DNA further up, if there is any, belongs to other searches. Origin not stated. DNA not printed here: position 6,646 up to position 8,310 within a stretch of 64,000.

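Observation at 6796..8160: Orphan AT-richer 454-aa ORF with a PD-(D/E)xK-like nuclease motif wedged between core genes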

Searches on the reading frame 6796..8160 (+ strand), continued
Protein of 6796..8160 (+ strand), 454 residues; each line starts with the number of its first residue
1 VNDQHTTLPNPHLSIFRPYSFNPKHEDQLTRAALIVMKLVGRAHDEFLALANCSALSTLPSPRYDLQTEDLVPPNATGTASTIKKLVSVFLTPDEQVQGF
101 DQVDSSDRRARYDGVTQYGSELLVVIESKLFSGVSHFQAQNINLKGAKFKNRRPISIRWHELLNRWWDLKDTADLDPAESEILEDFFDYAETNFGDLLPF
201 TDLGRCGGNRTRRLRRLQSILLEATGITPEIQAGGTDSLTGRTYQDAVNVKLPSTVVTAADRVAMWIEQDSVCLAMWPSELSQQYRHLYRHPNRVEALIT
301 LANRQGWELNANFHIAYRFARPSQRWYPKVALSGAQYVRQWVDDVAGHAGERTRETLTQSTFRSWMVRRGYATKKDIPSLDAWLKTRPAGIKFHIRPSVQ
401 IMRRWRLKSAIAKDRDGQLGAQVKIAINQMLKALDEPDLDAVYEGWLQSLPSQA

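Call 30: find_encoding_contigs(protein=P0241, flank=6000, max_places=6)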
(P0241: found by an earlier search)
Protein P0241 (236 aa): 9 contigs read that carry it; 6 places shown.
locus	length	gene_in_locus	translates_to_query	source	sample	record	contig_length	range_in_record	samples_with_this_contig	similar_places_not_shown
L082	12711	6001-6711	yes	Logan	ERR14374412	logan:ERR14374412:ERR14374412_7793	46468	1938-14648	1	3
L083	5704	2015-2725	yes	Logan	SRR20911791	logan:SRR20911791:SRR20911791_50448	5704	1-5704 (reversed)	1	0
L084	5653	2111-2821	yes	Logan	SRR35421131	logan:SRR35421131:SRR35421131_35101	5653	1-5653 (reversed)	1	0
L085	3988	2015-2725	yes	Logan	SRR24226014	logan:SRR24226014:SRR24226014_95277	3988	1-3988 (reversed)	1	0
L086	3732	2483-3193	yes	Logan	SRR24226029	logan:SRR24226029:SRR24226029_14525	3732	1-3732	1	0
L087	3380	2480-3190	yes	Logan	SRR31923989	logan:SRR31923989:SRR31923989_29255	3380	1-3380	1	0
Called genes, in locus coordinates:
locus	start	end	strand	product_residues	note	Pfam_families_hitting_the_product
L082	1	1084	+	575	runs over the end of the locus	PF00884:Sulfatase, PF16347:SGSH_C (faint)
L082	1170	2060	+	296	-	PF21863:HTH_67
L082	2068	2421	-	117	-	PF00903:Glyoxalase, PF18029:Glyoxalase_6 (weak)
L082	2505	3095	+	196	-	PF06197:DUF998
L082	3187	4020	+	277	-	PF01936:NYN, PF12872:OST-HTH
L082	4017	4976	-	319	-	-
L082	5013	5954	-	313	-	PF04072:LCM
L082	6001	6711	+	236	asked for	PF09335:VTT_dom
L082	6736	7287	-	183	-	PF04264:YceI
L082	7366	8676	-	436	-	PF00144:Beta-lactamase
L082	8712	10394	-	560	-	PF01734:Patatin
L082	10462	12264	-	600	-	PF01979:Amidohydro_1 (faint), PF07969:Amidohydro_3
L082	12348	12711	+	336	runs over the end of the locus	PF12625:Arabinose_bd, PF12833:HTH_18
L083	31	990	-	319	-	-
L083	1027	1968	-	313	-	PF04072:LCM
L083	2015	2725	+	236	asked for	PF09335:VTT_dom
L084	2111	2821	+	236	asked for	PF09335:VTT_dom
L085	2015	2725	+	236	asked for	PF09335:VTT_dom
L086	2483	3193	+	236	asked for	PF09335:VTT_dom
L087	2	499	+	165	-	?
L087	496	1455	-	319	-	-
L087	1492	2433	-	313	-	PF04072:LCM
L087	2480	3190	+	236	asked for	PF09335:VTT_dom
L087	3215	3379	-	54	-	?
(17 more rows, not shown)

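Call 31: find_encoding_contigs(protein=P0238, flank=8000, max_places=3)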
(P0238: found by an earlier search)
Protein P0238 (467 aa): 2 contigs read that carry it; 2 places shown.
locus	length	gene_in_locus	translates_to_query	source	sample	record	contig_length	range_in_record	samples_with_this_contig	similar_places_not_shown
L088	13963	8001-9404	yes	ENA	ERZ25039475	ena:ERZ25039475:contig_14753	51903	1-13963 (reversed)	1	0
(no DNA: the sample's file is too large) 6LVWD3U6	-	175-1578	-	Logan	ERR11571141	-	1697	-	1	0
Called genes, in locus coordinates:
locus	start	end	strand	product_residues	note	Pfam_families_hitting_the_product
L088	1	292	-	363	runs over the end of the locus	PF09994:T6SS_Tle1-like_cat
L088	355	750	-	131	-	PF13282:DUF4070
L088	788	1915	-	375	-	PF02310:B12-binding, PF04055:Radical_SAM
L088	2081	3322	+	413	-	PF21863:HTH_67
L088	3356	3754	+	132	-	PF00903:Glyoxalase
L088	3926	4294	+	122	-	-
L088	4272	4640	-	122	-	PF11964:SpoIIAA-like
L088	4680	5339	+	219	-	PF01936:NYN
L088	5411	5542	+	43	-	PF12872:OST-HTH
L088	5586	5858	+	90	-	-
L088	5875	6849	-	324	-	-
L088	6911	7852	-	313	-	PF04072:LCM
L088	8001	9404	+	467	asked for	-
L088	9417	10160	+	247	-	PF09335:VTT_dom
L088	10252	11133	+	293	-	-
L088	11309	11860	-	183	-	PF04264:YceI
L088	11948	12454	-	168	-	PF00144:Beta-lactamase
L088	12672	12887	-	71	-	PF00144:Beta-lactamase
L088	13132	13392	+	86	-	-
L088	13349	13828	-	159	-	-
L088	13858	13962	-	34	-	?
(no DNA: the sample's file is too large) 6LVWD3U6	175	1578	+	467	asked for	-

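Call 35: find_encoding_contigs(protein=P0006, flank=8000, max_places=2)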
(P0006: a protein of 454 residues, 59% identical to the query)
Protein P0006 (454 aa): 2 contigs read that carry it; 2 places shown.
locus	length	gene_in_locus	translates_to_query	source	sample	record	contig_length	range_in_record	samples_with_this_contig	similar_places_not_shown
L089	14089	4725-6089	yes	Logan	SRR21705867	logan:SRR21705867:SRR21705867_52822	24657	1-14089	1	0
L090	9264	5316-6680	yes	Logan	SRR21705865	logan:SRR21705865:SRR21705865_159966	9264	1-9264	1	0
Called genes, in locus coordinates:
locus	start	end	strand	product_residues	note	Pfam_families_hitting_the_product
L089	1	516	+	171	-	?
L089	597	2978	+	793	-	PF00580:UvrD-helicase (faint), PF13245:AAA_19, PF13538:UvrD_C_2 (weak)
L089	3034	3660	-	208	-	-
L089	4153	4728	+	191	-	-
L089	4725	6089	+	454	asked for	-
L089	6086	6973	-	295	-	-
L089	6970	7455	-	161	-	PF25109:HAD_PNKP, PF24694:LNS2_PITM1-3 (faint)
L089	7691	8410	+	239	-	PF21790:OGG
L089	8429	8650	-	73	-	-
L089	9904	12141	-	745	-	PF13481:AAA_25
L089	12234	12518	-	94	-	PF12728:HTH_17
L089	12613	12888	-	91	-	PF12728:HTH_17 (weak)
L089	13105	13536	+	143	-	-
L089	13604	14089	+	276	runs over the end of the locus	-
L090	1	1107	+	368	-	?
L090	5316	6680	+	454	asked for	-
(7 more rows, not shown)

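Call 36: find_encoding_contigs(protein=P0073, flank=8000, max_places=2)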
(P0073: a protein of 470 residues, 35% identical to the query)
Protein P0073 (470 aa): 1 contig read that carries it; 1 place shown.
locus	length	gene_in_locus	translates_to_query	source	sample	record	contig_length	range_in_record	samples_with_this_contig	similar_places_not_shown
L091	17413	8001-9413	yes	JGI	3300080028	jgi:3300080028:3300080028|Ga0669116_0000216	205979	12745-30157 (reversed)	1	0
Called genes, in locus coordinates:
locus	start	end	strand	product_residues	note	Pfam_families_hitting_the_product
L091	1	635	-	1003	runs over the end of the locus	PF21760:SecD_1st, PF22599:SecDF_P1_head, PF02355:SecD_SecF_C, PF03176:MMPL, PF07549:Sec_GG (weak), PF02355:SecD_SecF_C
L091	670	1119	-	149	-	-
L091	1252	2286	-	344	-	PF05496:RuvB_N, PF00004:AAA, PF07728:AAA_5 (weak), PF17864:AAA_lid_4, PF05491:WHD_RuvB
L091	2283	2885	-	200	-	PF01330:RuvA_N, PF14520:HHH_5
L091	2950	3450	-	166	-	PF02075:RuvC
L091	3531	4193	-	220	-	PF00483:NTP_transferase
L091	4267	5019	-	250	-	PF20772:TACO1_YebC_N, PF01709:Transcrip_reg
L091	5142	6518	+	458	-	PF02878:PGM_PMM_I, PF02879:PGM_PMM_II, PF02880:PGM_PMM_III, PF00408:PGM_PMM_IV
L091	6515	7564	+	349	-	PF00753:Lactamase_B, PF12706:Lactamase_B_2 (weak)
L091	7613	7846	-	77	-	-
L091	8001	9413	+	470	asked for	-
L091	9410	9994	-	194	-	PF01174:SNO, PF07685:GATase_3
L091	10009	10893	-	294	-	PF01680:SOR_SNZ, PF05690:ThiG (weak)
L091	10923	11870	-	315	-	PF01418:HTH_6, PF01380:SIS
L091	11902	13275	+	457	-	PF01266:DAO (weak), PF01593:Amino_oxidase, PF13450:NAD_binding_8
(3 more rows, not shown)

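Call 37: find_encoding_contigs(protein=P0038, flank=8000, max_places=2)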
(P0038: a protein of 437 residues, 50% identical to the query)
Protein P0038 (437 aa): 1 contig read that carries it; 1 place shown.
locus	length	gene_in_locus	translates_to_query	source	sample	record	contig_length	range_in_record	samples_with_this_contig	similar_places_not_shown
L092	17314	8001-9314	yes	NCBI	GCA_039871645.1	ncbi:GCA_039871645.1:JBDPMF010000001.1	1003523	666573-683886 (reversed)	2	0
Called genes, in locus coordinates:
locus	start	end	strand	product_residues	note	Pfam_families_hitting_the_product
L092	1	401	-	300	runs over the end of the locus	PF02899:Phage_int_SAM_1, PF00589:Phage_integrase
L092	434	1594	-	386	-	PF01070:FMN_dh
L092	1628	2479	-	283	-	PF08021:FAD_binding_9, PF04954:SIP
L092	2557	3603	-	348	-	PF00150:Cellulase, PF02449:Glyco_hydro_42 (faint)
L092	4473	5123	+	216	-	-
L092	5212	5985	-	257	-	PF10708:DUF2510 (weak)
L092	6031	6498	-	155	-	-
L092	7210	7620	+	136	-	-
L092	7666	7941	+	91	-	-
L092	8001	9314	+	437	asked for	-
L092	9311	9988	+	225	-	PF19827:DUF6308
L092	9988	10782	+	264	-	PF05066:HARE-HTH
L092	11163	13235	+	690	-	PF02384:N6_Mtase, PF20473:MmeI_Mtase, PF07669:Eco57I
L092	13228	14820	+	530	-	-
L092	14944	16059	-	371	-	PF05065:Phage_capsid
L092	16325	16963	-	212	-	PF24623:Phage_zn_bind_8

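Call 38: search_protein_families(library=pfam, alignment_id=A1, max_evalue=1)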
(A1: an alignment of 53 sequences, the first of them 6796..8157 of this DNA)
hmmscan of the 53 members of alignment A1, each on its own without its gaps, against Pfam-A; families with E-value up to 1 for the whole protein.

A. member 1, window:6796-8157:+ (454 aa): 0 families

B. families by the number of members that match (of 53 scanned): 18 families
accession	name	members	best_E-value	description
PF10901.13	DUF2690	3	0.068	Protein of unknown function (DUF2690)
PF07085.17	DRTGG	3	0.076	DRTGG domain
PF14281.12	PDDEXK_4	2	0.016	PD-(D/E)XK nuclease superfamily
PF12943.12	DUF3839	2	0.021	Protein of unknown function (DUF3839)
PF19344.4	TetR_C_32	1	0.039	Tetracyclin repressor-like, C-terminal domain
PF24991.2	Ig_NUP210_4th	1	0.045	NUP210 forth Ig-like domain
PF12444.13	Sox_N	1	0.078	Sox developmental protein N terminal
PF13356.12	Arm-DNA-bind_3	1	0.1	Arm DNA-binding domain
PF21728.3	PADR1_N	1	0.11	PADR1, N-terminal helical domain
PF23237.1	HYR_4C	1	0.14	HYR-like domain with 4 cysteines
PF06663.18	CNK2_3_dom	1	0.15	Connector enhancer of kinase suppressor of ras 2/3 domain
PF12949.13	HeH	1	0.23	HeH/LEM domain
PF11646.13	DUF3258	1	0.24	Protein of unknown function DUF3258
PF01993.23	MTD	1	0.25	methylene-5,6,7,8-tetrahydromethanopterin dehydrogenase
PF02912.23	Phe_tRNA-synt_N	1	0.27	Aminoacyl tRNA synthetase class II, N-terminal domain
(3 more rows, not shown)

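Call 39: search_protein_families(library=padloc, alignment_id=A1, max_evalue=1)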
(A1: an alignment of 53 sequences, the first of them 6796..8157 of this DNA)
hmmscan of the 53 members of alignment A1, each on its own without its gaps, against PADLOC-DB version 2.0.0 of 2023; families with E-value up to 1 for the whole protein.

A. member 1, window:6796-8157:+ (454 aa): 0 families

B. families by the number of members that match (of 53 scanned): 7 families
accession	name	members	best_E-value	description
PDLC01487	Csm2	1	0.0087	CAS-III-D; effector_SS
PDLC04307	PDC-M02B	1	0.0088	-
PDLC00806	Cyclase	1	0.011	oligonucleotide-cyclase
PDLC04459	PDC-M15A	1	0.012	-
PDLC04395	PDC-M07B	1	0.038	-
PDLC01458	Cmr5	1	0.052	CAS-III-B; effector_SS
PDLC04558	PDC-M28A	1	0.061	-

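Call 40: search_protein_families(library=pfam, proteins=[P0091, P0093, P0094, P0095, P0096, P0097, P0100, P0101, P0102, P0103], max_evalue=1)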
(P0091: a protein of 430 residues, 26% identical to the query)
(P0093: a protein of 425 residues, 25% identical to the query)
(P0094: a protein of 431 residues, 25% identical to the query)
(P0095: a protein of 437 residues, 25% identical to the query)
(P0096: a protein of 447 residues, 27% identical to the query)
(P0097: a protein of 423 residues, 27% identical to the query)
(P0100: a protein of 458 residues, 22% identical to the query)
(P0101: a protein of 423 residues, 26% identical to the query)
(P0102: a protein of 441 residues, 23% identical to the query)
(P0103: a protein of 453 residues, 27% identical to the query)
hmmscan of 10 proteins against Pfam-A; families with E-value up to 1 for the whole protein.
P0091 (430 aa): 0 families

P0093 (425 aa): 0 families

P0094 (431 aa): 0 families

P0095 (437 aa): 2 families
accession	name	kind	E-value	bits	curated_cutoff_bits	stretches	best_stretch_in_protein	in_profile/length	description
PF24991.2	Ig_NUP210_4th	-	0.045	13.9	25.2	1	371-411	9-49/79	NUP210 forth Ig-like domain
PF06479.17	Ribonuc_2-5A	-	0.52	10.9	23.3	0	327-364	36-73/127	Ribonuclease 2-5A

P0096 (447 aa): 2 families
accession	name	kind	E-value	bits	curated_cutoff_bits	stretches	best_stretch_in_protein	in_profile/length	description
PF12943.12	DUF3839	-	0.021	14.7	22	1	113-164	131-182/242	Protein of unknown function (DUF3839)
PF21728.3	PADR1_N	-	0.11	13.4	25.7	0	413-437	3-27/60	PADR1, N-terminal helical domain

P0097 (423 aa): 0 families

P0100 (458 aa): 1 family
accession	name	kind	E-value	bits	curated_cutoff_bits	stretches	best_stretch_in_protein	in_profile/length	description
PF06663.18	CNK2_3_dom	-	0.15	12.1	27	1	361-407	112-158/212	Connector enhancer of kinase suppressor of ras 2/3 domain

P0101 (423 aa): 2 families
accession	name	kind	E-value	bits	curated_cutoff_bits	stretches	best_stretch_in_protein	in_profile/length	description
PF12943.12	DUF3839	-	0.092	12.6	22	1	99-147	128-176/242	Protein of unknown function (DUF3839)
PF21100.3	MCM_C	-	0.63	10.4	27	0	335-362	36-61/64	MCM protein C-terminal winged helix-turn-helix domain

P0102 (441 aa): 0 families

P0103 (453 aa): 0 families

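Call 54: search_protein_families(library=pfam, proteins=[L008:3358-6684:+, L008:6883-8505:-, L007:2424-5177:-, L007:6568-8010:+, L004:12906-14852:+, L004:4822-6282:-, L004:6282-7289:-, L003:9265-9771:+, L003:8963-9265:+, L092:13228-14817:+], max_evalue=0.001)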
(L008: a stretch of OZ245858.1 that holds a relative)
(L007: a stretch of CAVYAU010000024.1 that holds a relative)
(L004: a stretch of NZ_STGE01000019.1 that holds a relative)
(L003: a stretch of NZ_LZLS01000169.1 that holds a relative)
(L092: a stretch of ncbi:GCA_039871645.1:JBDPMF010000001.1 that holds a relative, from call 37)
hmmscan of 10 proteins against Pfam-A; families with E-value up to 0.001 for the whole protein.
L008:3358-6684:+ (1109 aa): 5 families
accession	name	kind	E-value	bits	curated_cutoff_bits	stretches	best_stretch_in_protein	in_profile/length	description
PF18766.7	SWI2_SNF2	-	2.5e-71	240.3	26.7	1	272-499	1-218/221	SWI2/SNF2 ATPase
PF04313.20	HSDR_N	-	2.6e-35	122.5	25.1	1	8-213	4-195/198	Type I restriction enzyme R protein N terminus (HSDR_N)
PF11867.13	T1RH-like_C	-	8.6e-29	101.4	26.8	1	745-1039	31-321/329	Type I restriction enzyme HindI endonuclease subunit-like, C-terminal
PF04851.21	ResIII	-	9e-18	65.2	22.5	1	270-435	5-162/164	Type III restriction enzyme, res subunit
PF22679.2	T1R_D3-like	-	1.3e-17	65.1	27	1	627-696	85-156/158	Type I restriction enzyme subunit R domain 3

L008:6883-8505:- (540 aa): 1 family
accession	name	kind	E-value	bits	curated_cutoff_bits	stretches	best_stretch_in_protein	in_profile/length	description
PF19614.4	DUF6119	-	9.6e-102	341.7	27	1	11-533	2-520/524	Family of unknown function (DUF6119)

L007:2424-5177:- (917 aa): 1 family
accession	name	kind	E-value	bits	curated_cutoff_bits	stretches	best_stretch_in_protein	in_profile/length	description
PF25199.1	nSTAND_NTPase5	-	0.00061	20.1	34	0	244-308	20-85/145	Novel STAND NTPase 5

L007:6568-8010:+ (481 aa): 2 families
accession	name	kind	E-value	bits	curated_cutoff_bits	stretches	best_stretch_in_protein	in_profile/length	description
PF13701.12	DDE_Tnp_1_4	-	5.4e-54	183.5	34.7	1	23-479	6-432/435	Transposase DDE domain group 1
PF01609.27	DDE_Tnp_1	-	2.6e-10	40.8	23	1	162-415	6-198/200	Transposase DDE domain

L004:12906-14852:+ (649 aa): 2 families
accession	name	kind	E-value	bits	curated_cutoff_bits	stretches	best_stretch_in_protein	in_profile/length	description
PF22769.1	DCD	-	4.7e-27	95.4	27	1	473-600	24-149/153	dCTP deaminase-like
PF00692.24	dUTPase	-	1.4e-05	25.3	22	1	522-600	23-100/129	dUTPase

L004:4822-6282:- (486 aa): 1 family
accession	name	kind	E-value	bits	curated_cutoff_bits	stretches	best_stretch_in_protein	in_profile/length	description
PF00899.27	ThiF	-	4.2e-24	85.5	28.1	1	269-407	17-154/238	ThiF family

L004:6282-7289:- (335 aa): 1 family
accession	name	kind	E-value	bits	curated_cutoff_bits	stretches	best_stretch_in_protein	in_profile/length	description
PF18144.7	SMODS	-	1.6e-12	48.4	26.5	1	3-164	3-164/164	Second Messenger Oligonucleotide or Dinucleotide Synthetase domain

L003:9265-9771:+ (169 aa): 3 families
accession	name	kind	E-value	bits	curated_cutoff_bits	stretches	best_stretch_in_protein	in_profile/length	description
PF13508.13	Acetyltransf_7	-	3.1e-10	40.7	27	1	43-145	3-84/84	Acetyltransferase (GNAT) domain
PF00583.31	Acetyltransf_1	-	5.7e-10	39.9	20.7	1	30-143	21-116/116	Acetyltransferase (GNAT) family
PF13673.13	Acetyltransf_10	-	1.4e-09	38.5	23.6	1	26-145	13-109/128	Acetyltransferase (GNAT) domain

L003:8963-9265:+ (101 aa): 2 families
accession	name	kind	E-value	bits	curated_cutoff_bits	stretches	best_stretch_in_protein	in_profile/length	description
PF08681.18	TacA1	-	1.9e-23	82.6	21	1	19-94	1-76/80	Antitoxin TacA 1-like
PF21983.2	NikA-like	-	0.00061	20.3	27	1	16-63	3-50/72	Mobilization protein NikA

L092:13228-14817:+ (530 aa): 0 families
